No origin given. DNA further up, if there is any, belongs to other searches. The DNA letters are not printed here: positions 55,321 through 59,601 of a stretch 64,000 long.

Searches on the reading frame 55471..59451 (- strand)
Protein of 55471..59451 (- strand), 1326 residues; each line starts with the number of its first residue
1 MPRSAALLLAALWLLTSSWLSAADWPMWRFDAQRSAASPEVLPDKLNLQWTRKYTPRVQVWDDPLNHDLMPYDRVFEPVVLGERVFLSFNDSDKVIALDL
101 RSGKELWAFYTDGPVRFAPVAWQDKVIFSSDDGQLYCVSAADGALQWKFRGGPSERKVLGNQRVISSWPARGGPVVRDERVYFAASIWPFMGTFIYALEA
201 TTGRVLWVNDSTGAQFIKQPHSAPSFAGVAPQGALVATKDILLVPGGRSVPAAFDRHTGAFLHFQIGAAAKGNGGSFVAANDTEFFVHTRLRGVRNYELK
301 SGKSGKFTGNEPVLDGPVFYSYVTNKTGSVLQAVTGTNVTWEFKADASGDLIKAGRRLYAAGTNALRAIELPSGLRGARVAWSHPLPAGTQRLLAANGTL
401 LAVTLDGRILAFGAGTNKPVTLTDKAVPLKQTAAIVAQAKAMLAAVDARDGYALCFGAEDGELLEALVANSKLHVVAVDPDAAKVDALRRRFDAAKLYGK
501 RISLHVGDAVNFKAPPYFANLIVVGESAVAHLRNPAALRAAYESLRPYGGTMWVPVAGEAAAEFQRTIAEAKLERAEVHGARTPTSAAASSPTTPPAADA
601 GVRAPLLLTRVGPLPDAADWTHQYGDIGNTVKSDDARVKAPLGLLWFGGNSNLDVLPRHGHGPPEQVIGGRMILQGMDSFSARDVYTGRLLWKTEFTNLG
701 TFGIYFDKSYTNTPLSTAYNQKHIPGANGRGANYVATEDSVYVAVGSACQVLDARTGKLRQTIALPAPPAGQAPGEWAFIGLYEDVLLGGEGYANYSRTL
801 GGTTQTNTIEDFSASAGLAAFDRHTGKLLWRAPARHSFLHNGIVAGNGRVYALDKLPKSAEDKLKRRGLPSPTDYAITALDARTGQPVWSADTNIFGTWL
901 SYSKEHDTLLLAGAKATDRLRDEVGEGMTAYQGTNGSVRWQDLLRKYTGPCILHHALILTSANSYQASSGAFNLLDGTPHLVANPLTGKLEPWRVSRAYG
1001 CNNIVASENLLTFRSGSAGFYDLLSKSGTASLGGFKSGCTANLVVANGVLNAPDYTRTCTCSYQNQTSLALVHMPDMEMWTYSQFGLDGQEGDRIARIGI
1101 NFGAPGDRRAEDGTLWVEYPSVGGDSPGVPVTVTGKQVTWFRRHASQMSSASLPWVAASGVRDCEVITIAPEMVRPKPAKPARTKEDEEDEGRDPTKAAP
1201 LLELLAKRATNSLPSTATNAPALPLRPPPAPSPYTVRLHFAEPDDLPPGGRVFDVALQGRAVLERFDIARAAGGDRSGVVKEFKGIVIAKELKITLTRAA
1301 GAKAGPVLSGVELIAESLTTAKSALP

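Call 31: search_protein_families(library=ncbifam, max_evalue=0.00001, proteins=[window:55471-59451:-])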
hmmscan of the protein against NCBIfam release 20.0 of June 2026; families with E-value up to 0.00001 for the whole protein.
window:55471-59451:- (1326 aa): 5 families
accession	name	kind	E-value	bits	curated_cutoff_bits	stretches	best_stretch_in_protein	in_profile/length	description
TIGR03300.1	assembly_YfgL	equivalog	4.8e-17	61.7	285.2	1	79-151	101-173/377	outer membrane protein assembly factor BamB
NF008351.0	PRK11138.1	equivalog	1.1e-10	40.6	423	0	81-149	119-186/394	outer membrane protein assembly factor BamB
NF041516.1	PA2928_fam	subfamily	3.2e-09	36.6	70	0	874-918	313-356/376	PA2928 family protein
TIGR03075.1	PQQ_enz_alc_DH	subfamily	2.9e-08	32.8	480.05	0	77-149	64-146/530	PQQ-dependent dehydrogenase, methanol/ethanol family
TIGR04528.1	acido_non_PQQ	subfamily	2.1e-06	26.8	650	0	87-149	61-128/493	acido-empty-quinoprotein group A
